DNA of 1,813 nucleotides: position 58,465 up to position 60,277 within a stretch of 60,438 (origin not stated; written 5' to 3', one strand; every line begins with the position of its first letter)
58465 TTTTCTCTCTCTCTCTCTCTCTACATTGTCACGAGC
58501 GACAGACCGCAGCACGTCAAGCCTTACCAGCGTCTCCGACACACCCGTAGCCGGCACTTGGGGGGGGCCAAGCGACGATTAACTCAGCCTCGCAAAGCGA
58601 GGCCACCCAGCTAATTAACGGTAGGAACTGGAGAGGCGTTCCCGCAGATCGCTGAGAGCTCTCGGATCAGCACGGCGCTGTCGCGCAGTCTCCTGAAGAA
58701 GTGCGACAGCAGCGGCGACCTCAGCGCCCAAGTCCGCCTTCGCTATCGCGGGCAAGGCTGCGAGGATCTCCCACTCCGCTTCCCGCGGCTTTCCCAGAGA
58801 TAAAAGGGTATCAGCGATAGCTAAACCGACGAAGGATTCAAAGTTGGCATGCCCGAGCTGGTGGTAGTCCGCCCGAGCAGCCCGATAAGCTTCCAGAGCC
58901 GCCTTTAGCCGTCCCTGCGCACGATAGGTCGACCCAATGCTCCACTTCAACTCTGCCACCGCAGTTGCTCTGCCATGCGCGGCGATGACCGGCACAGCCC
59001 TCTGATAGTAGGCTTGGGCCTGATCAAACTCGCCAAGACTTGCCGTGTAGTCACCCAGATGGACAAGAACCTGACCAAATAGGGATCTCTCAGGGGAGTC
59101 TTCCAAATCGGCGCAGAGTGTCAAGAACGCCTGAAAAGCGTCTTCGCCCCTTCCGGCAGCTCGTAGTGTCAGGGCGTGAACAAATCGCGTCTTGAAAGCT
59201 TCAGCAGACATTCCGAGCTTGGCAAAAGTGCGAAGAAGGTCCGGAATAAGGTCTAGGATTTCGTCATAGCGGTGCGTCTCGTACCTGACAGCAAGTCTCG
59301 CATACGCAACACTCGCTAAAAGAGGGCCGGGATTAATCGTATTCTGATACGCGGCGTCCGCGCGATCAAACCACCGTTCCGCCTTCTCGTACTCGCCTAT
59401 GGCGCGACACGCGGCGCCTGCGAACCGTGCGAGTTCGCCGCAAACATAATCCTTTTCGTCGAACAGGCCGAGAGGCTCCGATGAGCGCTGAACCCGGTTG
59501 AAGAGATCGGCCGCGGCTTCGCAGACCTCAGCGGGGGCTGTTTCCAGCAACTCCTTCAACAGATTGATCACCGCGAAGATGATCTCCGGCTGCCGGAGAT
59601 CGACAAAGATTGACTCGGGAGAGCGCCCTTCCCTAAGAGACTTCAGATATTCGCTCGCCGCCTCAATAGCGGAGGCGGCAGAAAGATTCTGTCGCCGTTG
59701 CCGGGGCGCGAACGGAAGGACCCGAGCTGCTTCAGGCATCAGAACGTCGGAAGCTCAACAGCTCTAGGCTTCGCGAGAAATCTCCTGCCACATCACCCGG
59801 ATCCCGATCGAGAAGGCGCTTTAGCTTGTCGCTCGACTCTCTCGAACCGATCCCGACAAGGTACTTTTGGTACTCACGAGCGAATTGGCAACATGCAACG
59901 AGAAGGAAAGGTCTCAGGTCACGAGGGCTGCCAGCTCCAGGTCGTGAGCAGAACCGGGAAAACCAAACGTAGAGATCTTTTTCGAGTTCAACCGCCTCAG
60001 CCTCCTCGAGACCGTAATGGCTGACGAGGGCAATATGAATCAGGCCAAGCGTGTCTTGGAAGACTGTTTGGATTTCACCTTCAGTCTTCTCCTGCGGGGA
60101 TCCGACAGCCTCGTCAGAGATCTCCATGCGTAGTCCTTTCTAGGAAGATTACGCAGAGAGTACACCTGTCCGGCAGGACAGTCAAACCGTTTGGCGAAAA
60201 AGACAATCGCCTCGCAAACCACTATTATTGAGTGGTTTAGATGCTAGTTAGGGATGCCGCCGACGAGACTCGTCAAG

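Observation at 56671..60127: Two tandem coupled pairs: sigma region-2-only protein plus TPR protein (candidate split-sigma or ligand-gated system)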

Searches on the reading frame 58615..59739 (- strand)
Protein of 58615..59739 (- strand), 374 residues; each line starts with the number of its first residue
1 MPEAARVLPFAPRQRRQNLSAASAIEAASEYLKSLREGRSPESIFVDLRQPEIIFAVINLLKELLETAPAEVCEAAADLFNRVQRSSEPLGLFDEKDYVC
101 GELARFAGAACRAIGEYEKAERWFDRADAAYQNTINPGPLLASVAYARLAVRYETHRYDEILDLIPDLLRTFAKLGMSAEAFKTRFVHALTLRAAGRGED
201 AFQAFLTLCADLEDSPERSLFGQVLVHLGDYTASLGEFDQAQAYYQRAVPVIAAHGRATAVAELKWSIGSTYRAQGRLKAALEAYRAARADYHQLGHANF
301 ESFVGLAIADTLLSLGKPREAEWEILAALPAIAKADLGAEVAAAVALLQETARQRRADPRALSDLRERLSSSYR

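Call 3: search_protein_families(library=pfam, proteins=[window:58615-59739:-], max_evalue=1)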
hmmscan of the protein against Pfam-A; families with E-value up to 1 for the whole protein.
window:58615-59739:- (374 aa): 15 families
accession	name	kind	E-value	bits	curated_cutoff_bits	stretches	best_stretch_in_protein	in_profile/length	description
PF13424.12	TPR_12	-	1.9e-11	44.4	30.1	3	223-290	4-73/77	Tetratricopeptide repeat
PF00515.34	TPR_1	-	8.8e-10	38.4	27.8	2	268-288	7-27/34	Tetratricopeptide repeat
PF13181.12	TPR_8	-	5.3e-08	32.9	25.7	2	263-288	2-27/34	Tetratricopeptide repeat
PF07719.23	TPR_2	-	4.3e-06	26.9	27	2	264-289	3-28/34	Tetratricopeptide repeat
PF13176.12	TPR_7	-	5e-05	23.5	27.9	1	108-126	6-24/36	Tetratricopeptide repeat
PF13428.12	TPR_14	-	0.00017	22.4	23.5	2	264-292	3-31/44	Tetratricopeptide repeat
PF14938.12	SNAP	-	0.00029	20.9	25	1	237-295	89-148/282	Soluble NSF attachment protein, SNAP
PF17874.7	TPR_MalT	-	0.00074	19.3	45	1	222-357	40-177/336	MalT-like TPR region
PF13374.12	TPR_10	-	0.014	15.9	27.5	1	268-293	8-33/42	Tetratricopeptide repeat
PF10602.15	RPN7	-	0.041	14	29.6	0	263-297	37-71/174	26S proteasome subunit RPN7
PF13414.12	TPR_11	-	0.058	13.5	26.8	1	269-288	1-20/42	TPR repeat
PF25064.1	ARM_TT21_5th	-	0.14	12.9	27.8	0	223-293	36-103/117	TT21 fifth ARM repeats domain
PF24575.1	TPR_Slam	-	0.42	11.5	35.2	0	264-299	49-84/104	Surface lipoprotein assembly modifier, N-terminal TPR repeats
PF13432.12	TPR_16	-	0.47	11.4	32.7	1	230-290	5-59/65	Tetratricopeptide repeat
PF09976.15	TPR_21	-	0.72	10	25.5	0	213-259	137-181/193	Tetratricopeptide repeat-like domain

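Call 4: search_protein_families(library=ncbifam, proteins=[window:58615-59739:-], max_evalue=1)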
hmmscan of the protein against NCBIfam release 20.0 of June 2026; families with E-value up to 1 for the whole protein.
window:58615-59739:- (374 aa): 6 families
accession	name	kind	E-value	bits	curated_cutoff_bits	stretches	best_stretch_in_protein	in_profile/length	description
TIGR02795.1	tol_pal_ybgF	equivalog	0.00058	20.4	90.1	1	157-247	17-101/119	tol-pal system protein YbgF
NF047371.1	FlcA_CTERM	equivalog_domain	0.004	15.7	300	1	224-293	349-416/646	periplasmic flagellar collar protein FlcA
NF053720.1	NsdA_fam_reg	subfamily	0.019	14.5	75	2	235-346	214-324/432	NsdA family TPR-like regulatory protein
NF053520.1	HK_Porph_FimS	equivalog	0.031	12.5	600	1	189-322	91-224/618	sensor histidine kinase FimS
NF002725.1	PRK02603.1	equivalog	0.069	13.2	143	0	105-136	117-148/173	photosystem I assembly protein Ycf3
NF053779.1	BT3442_fam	equivalog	0.19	10.4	940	1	223-294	103-174/563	BT3442 family protein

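Call 67: search_protein_families(library=padloc, proteins=[window:58615-59739:-], max_evalue=0.1)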
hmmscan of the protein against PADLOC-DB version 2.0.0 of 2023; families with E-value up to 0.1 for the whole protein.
window:58615-59739:- (374 aa): 1 family
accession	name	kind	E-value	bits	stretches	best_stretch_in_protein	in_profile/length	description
PDLC01169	TPR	-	0.035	11.5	1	224-273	151-200/252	TPR repeats containing protein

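Call 68: search_protein_families(library=phrogs, proteins=[window:58615-59739:-], max_evalue=0.1)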
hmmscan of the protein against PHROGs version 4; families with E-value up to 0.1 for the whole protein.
window:58615-59739:- (374 aa): 2 families
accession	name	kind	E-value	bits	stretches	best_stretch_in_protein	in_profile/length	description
phrog_8322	-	unknown function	0.00023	21.4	1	292-320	13-41/44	-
phrog_5208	-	unknown function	0.0032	17.6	1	232-295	188-251/372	-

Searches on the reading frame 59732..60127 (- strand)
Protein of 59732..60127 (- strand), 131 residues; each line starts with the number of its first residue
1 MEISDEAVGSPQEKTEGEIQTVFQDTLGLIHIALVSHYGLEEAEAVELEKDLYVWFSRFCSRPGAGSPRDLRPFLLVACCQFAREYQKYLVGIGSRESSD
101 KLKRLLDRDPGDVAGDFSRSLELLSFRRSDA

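Call 3: search_protein_families(library=pfam, proteins=[window:59732-60127:-], max_evalue=1)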
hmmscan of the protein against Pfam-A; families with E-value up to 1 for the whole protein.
window:59732-60127:- (131 aa): 0 families

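Call 4: search_protein_families(library=ncbifam, proteins=[window:59732-60127:-], max_evalue=1)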
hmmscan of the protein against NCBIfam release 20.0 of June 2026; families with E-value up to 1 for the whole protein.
window:59732-60127:- (131 aa): 0 families

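Call 14: find_homologous_proteins(query=window:59732-60127:-)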
Query window:59732-60127:- (131 aa): 650 proteins with E <= 0.001 among 671 candidates; the best 120 are listed.
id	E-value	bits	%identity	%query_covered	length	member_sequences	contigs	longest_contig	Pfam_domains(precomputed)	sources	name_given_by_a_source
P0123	1.5e-80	285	100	100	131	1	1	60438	-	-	-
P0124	6.6e-75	267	93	100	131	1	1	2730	-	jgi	jgi:hypothetical protein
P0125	4.6e-73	261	92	100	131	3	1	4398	-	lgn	-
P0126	3.6e-67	242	85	100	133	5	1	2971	-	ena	-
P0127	4.1e-67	242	85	100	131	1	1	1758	-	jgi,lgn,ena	-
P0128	1.3e-65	237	85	100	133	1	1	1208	-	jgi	jgi:hypothetical protein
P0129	2.7e-65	236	83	100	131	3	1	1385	-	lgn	-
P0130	1.8e-63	230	80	100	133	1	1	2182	-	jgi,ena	-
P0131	2.1e-63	230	81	100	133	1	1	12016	-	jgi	jgi:hypothetical protein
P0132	8.8e-62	225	79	100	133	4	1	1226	-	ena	-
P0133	2.5e-61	223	80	100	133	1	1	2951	-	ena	-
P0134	2.3e-60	220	79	99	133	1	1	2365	-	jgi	jgi:hypothetical protein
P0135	3.0e-60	220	80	100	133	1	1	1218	-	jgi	jgi:hypothetical protein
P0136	9.5e-60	218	78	99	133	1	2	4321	-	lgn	-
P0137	3.4e-56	207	71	100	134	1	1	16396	-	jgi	jgi:hypothetical protein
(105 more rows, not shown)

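Call 18: search_solved_structures(query=A1, max_evalue=10, show_alignments=2)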
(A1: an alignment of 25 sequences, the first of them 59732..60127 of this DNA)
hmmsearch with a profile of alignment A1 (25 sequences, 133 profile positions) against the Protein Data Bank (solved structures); distinct sequences matched with E-value up to 10: 1.
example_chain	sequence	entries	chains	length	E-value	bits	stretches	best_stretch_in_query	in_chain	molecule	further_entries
7kzm_I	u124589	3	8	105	1.1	12.4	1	20-64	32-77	Dynein light chain roadblock LC7a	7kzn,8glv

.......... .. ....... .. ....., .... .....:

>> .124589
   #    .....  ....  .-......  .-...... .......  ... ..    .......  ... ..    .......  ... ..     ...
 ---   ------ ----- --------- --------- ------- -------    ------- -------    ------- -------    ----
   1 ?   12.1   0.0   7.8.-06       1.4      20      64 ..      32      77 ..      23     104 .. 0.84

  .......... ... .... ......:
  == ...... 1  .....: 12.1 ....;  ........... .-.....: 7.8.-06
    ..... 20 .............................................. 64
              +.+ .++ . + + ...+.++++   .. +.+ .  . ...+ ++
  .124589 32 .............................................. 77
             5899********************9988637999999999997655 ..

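Call 29: predict_structure(alignment_id=A1)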
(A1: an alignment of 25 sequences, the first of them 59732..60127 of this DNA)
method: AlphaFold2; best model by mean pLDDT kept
length: 131 residues; sequences in the alignment: 25
mean_pLDDT: 82.4   pTM: 0.75
mean pLDDT of the five models: 82.4, 82.4, 79.7, 79.1, 76.9
residues with pLDDT >= 90: 61; 70-90: 47; 50-70: 16; < 50: 7
segments of 3 or more residues with pLDDT < 50: 1-3, 5-7
pLDDT, mean of each block of 10 residues (from residue 1): 50 85 93 89 96 96 88 91 92 86 80 73 57 40
secondary structure, 60 per line:
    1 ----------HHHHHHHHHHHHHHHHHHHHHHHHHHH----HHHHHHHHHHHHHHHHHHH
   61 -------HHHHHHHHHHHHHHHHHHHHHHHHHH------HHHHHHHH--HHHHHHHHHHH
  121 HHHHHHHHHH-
elements in order: H11-37 H42-60 H68-93 H100-107 H110-130

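Call 33: fold_search(model_id=the predicted structure, library=pdb)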
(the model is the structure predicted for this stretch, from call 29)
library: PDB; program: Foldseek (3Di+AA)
matches with E <= 10: 142; with E <= 0.001: 0
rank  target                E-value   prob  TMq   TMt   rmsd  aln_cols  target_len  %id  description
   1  8eja_B                1.0e+00  0.28  0.32  0.37  15.9       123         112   17  Computational design of potent and selective inhibitors of Bak and Bax (released 2024-03-20)
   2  5jsb_B                1.1e+00  0.16  0.26  0.28  16.5       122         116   16  Crystal structure of Mcl1-inhibitor complex (released 2016-11-16)
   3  4oyd_B                1.2e+00  0.20  0.29  0.32  16.2       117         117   15  Crystal structure of a computationally designed inhibitor of an Epstein-Barr viral Bcl-2 protein (released 2014-07-09)
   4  8eja_A                1.3e+00  0.23  0.32  0.36  15.7       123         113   17  Computational design of potent and selective inhibitors of Bak and Bax (released 2024-03-20)
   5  2ae3_A                1.3e+00  0.14  0.25  0.21  12.9       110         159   17  Glutaryl 7-Aminocephalosporanic Acid Acylase: mutational study of activation mechanism (released 2006-01-24)
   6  2ae5_A                1.3e+00  0.13  0.24  0.21  12.8       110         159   16  Glutaryl 7-Aminocephalosporanic Acid Acylase: mutational study of activation mechanism (released 2006-01-24)
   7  2ib0_A                1.4e+00  0.16  0.28  0.26  15.2       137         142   15  Crystal structure of a conserved hypothetical protein, rv2844, from Mycobacterium tuberculosis (released 2006-09-26)
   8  9clb_B                1.5e+00  0.14  0.25  0.29  17.2       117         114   19  Crystal structure of Bak bound to the inhibitory aBAK (released 2025-07-16)
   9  2hjm_C                1.8e+00  0.35  0.34  0.45   7.4        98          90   15  Crystal structure of a singleton protein PF1176 from P. furiosus (released 2007-07-03)
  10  2ib0_B                1.8e+00  0.13  0.28  0.28  14.4       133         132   18  Crystal structure of a conserved hypothetical protein, rv2844, from Mycobacterium tuberculosis (released 2006-09-26)
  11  8xyc_A                1.8e+00  0.11  0.27  0.07  16.0       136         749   14  Ternary structure of dVemCas12e-sgRNA-dsDNA (released 2024-10-23)
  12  1fm2_A                1.9e+00  0.12  0.27  0.24  13.1       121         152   17  THE 2 ANGSTROM CRYSTAL STRUCTURE OF CEPHALOSPORIN ACYLASE (released 2001-08-15)
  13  6raf_B                1.9e+00  0.08  0.24  0.07  23.2       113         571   22  Heterodimeric ABC exporter TmrAB in inward-facing narrow conformation under turnover conditions (released 2019-07-31)
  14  3jtr_A                2.1e+00  0.12  0.26  0.23  13.3       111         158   16  Mutations in Cephalosporin Acylase Affecting Stability and Autoproteolysis (released 2010-01-26)
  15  5fej_B                2.1e+00  0.08  0.23  0.22  14.1       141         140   13  CopM in the Cu(I)-bound form (released 2016-09-07)
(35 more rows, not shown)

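Call 67: search_protein_families(library=padloc, proteins=[window:59732-60127:-], max_evalue=0.1)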
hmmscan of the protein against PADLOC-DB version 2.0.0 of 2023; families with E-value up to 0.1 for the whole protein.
window:59732-60127:- (131 aa): 0 families

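Call 68: search_protein_families(library=phrogs, proteins=[window:59732-60127:-], max_evalue=0.1)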
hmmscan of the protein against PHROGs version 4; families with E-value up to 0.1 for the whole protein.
window:59732-60127:- (131 aa): 0 families

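Call 80: fold_search(model_id=the predicted structure, library=viral)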
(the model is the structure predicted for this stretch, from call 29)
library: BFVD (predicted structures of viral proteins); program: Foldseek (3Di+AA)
matches with E <= 10: 219; with E <= 0.001: 0
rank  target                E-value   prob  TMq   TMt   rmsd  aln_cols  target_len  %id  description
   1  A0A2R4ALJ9            3.5e-01  0.33  0.28  0.14  15.3       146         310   16  FAA hydrolase family protein [Aeromonas phage AhSzq-1]
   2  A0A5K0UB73            3.7e-01  0.47  0.30  0.10  10.8       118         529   15  Uncharacterized protein [Yasminevirus sp. GU-2018]
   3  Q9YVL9                5.0e-01  0.44  0.33  0.28   8.5       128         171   16  Uncharacterized protein [Melanoplus sanguinipes entomopoxvirus]
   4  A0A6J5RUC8            5.0e-01  0.35  0.32  0.23   9.6       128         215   14  Uncharacterized protein [uncultured Caudovirales phage]
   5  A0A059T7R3            8.1e-01  0.15  0.26  0.24  16.6       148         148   13  Uncharacterized protein [Listeria phage LP-114]
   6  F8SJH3                8.5e-01  0.30  0.25  0.28  16.5       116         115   12  Uncharacterized protein 337 [Pseudomonas phage PhiPA3]
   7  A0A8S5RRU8            9.0e-01  0.30  0.31  0.31  10.2       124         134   11  Avd-like protein [Myoviridae sp. ct5xZ3]
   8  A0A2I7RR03            9.5e-01  0.30  0.32  0.34   7.9       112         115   18  (no name in the UniProt tables at hand)
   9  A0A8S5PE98            1.1e+00  0.12  0.26  0.21  14.7       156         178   17  Uncharacterized protein [Siphoviridae sp. ctLOE2]
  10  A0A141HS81            1.2e+00  0.33  0.41  0.42   7.2       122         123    7  (no name in the UniProt tables at hand)
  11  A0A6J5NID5            1.4e+00  0.18  0.29  0.25  14.1       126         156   13  Uncharacterized protein [uncultured Caudovirales phage]
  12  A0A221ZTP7            1.7e+00  0.10  0.22  0.26  17.1       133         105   14  (no name in the UniProt tables at hand)
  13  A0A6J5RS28            2.0e+00  0.18  0.34  0.30  10.5       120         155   12  Dps DNA-binding ferritin-like protein (Oxidative damage protectant) [uncultured Caudovirales phage]
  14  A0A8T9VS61            2.0e+00  0.08  0.22  0.20  10.0       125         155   14  (no name in the UniProt tables at hand)
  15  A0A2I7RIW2            2.1e+00  0.16  0.31  0.40   6.9       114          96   15  Uncharacterized protein [Vibrio phage 1.188.A._10N.286.51.A6]
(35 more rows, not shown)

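Call 81: search_protein_families(library=pfam, alignment_id=A4, max_evalue=10)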
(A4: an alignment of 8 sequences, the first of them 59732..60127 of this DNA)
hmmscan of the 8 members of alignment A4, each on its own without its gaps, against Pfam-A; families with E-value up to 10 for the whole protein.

A. member 1, window:59732-60127:- (131 aa): 0 families

B. families by the number of members that match (of 8 scanned): 2 families
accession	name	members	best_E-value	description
PF01402.27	RHH_1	1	0.071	Ribbon-helix-helix protein, copG family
PF24927.1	DUF7747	1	0.19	Domain of unknown function (DUF7747)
